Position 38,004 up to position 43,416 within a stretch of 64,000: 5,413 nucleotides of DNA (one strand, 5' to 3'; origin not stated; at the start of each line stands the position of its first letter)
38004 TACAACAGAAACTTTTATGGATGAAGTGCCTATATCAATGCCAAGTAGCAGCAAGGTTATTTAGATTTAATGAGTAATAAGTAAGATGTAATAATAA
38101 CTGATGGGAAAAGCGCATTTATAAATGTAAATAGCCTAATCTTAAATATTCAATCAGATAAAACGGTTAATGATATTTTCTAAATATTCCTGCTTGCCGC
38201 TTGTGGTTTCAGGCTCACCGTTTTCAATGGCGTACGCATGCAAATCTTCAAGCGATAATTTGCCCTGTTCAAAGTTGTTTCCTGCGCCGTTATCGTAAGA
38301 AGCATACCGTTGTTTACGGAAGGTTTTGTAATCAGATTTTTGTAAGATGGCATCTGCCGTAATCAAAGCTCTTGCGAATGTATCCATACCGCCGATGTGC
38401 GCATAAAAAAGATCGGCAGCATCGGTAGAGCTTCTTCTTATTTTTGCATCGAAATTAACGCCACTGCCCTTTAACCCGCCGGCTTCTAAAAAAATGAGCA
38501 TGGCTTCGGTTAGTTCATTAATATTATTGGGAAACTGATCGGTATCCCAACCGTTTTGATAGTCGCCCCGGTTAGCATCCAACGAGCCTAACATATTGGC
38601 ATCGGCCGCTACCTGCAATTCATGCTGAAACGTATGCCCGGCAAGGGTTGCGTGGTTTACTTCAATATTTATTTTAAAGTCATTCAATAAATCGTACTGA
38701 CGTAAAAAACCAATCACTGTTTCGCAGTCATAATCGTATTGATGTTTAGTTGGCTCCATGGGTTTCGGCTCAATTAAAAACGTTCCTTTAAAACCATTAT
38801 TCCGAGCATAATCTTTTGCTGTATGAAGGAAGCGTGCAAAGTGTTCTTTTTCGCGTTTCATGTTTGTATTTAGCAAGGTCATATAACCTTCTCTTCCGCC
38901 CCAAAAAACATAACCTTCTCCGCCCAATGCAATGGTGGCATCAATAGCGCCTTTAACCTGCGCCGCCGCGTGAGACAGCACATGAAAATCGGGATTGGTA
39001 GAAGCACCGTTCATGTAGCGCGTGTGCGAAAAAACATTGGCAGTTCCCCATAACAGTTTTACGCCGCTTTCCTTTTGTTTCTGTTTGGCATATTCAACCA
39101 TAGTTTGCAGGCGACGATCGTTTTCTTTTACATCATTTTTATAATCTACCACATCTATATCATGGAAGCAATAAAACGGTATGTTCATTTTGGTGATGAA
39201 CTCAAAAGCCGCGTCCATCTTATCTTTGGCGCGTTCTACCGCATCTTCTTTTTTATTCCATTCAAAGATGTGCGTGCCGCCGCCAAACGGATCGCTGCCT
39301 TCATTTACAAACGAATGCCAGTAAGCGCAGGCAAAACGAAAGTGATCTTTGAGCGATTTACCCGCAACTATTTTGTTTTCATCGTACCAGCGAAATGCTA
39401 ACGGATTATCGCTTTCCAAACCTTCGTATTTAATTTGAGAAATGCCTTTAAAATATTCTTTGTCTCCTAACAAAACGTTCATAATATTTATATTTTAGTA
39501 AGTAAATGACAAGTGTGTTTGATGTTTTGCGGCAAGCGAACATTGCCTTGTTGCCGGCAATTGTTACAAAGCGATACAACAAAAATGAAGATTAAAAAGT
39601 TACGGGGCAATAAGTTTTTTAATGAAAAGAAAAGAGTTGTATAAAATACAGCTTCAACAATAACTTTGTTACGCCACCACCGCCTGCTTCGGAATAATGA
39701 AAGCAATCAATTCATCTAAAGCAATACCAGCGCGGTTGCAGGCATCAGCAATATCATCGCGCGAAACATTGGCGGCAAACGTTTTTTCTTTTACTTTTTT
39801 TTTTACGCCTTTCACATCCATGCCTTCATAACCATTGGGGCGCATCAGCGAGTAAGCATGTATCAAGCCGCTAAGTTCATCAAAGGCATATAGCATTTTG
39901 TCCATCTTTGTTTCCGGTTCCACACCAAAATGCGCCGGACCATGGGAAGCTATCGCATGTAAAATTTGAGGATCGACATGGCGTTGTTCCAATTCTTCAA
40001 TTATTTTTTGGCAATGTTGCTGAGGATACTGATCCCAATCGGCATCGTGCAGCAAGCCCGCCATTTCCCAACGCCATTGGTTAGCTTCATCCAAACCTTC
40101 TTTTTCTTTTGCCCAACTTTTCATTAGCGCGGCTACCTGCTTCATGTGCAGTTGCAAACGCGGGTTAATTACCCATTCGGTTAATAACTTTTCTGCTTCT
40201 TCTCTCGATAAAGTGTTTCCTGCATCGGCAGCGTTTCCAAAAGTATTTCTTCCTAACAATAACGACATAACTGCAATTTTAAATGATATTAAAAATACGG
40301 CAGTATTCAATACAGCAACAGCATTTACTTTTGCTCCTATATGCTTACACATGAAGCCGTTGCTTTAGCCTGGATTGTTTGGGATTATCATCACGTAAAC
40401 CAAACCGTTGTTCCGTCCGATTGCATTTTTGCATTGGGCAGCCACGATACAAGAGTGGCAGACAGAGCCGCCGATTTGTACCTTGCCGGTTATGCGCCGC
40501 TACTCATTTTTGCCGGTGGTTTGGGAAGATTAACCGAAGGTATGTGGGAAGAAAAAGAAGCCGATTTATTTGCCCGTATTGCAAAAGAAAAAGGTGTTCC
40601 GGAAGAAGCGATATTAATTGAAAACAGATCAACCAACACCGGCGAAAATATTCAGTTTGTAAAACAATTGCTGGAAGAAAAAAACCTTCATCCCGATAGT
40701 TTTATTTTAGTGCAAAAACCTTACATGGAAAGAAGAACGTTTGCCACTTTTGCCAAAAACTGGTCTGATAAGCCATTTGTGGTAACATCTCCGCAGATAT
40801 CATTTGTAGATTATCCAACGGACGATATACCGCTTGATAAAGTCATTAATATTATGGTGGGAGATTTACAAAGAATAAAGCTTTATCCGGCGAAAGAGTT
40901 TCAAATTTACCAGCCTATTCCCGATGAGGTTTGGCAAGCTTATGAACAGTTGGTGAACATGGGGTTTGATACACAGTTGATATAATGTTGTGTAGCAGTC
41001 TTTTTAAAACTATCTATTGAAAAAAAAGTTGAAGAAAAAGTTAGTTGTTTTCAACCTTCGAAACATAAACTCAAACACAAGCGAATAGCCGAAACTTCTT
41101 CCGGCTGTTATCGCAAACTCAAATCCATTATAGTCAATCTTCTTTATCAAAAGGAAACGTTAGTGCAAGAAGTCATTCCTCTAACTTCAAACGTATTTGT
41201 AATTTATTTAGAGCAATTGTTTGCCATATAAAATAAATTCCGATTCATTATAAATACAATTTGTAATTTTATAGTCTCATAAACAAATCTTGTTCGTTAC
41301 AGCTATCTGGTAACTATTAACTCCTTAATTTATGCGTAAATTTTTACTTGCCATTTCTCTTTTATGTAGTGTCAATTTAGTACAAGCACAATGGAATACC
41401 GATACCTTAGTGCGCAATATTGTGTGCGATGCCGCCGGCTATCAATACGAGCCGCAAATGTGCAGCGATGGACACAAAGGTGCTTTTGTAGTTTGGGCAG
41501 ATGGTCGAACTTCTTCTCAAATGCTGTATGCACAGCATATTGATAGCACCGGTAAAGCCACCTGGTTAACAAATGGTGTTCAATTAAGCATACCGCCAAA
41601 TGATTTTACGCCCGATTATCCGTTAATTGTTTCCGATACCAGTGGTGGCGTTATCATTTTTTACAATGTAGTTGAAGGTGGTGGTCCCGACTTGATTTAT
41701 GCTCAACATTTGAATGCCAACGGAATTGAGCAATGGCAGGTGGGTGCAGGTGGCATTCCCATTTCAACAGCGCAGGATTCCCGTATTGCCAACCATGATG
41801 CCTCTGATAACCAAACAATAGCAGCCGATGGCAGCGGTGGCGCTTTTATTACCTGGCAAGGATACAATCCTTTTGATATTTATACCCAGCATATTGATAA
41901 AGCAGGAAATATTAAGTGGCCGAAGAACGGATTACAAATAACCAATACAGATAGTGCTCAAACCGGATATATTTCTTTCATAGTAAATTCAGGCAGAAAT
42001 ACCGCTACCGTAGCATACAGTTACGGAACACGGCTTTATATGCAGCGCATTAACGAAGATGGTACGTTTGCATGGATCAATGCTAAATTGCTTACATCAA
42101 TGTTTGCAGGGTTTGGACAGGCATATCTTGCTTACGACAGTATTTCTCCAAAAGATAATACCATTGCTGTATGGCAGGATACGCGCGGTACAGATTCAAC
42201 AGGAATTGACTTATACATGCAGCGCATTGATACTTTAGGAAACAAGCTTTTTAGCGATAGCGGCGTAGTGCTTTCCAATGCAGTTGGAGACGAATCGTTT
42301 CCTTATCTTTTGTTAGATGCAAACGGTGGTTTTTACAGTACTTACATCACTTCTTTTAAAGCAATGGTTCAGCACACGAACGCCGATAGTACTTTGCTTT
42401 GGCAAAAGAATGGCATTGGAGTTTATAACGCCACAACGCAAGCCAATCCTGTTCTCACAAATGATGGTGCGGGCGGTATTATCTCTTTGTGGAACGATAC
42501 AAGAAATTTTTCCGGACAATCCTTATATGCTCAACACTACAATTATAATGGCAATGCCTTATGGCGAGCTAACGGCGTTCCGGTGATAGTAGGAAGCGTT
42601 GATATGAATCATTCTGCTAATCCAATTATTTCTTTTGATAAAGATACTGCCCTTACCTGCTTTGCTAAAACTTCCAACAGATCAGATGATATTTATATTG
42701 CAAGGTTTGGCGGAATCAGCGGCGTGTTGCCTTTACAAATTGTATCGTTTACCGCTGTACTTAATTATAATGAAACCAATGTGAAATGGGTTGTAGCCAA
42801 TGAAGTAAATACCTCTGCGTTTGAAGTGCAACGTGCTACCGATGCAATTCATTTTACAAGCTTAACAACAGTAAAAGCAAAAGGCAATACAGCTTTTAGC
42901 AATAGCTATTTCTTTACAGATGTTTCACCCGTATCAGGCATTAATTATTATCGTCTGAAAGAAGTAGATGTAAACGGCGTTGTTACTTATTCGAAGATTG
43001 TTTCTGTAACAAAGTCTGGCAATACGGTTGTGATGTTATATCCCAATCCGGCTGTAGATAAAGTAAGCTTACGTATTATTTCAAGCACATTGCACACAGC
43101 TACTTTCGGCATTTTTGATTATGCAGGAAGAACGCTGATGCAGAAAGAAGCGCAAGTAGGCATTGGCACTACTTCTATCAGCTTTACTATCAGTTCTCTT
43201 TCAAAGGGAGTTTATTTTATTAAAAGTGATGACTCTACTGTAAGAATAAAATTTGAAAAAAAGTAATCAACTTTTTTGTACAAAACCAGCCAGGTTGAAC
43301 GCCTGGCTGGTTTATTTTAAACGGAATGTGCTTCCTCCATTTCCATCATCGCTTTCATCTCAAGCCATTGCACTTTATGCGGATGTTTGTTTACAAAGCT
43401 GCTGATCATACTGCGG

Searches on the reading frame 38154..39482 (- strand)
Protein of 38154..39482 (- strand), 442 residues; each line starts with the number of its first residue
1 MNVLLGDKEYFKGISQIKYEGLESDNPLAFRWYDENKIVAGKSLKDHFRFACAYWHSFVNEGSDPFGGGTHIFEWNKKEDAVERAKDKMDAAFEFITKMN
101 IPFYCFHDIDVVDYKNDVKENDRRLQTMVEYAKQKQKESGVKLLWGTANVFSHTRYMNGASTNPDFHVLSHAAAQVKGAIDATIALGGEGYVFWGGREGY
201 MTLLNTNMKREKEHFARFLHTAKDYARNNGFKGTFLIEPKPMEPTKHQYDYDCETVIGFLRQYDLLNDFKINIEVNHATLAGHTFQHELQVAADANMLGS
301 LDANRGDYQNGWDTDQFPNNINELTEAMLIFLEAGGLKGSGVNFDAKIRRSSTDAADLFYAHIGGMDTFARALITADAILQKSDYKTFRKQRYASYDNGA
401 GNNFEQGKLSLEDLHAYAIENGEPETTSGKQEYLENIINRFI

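Call 38: search_protein_families(library=pfam, proteins=[window:38154-39482:-], max_evalue=0.001)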
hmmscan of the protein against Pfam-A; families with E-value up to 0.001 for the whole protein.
window:38154-39482:- (442 aa): 1 family
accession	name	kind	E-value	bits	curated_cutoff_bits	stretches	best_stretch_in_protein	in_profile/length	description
PF01261.30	AP_endonuc_2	-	7.5e-11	42.6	31.1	1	150-289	44-173/249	Xylose isomerase-like TIM barrel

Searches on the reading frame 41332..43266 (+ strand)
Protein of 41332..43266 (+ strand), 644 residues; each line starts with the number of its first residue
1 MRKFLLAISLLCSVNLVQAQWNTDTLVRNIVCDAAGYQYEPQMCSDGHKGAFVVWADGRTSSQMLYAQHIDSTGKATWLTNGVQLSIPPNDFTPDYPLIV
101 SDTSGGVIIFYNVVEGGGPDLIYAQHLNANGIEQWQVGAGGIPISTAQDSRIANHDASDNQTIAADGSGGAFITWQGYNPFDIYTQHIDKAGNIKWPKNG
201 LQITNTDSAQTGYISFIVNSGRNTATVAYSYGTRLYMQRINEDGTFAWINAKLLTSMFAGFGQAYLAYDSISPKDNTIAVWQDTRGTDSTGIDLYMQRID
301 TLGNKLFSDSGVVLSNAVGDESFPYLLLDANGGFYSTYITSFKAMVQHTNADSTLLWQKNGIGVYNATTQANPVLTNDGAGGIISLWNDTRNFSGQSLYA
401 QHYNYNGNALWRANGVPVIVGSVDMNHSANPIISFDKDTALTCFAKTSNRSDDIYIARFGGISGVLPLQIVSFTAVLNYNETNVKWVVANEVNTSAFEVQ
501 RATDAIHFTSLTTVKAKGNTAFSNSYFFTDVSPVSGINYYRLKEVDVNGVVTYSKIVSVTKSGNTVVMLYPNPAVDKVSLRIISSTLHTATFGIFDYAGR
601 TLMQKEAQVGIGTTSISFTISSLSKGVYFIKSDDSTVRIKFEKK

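Call 38: search_protein_families(library=pfam, proteins=[window:41332-43266:+], max_evalue=0.001)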
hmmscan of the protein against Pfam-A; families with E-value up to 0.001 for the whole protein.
window:41332-43266:+ (644 aa): 1 family
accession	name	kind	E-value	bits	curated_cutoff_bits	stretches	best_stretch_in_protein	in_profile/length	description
PF18962.6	Por_Secre_tail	-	3.2e-10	40.6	27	1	569-637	1-67/75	Secretion system C-terminal sorting domain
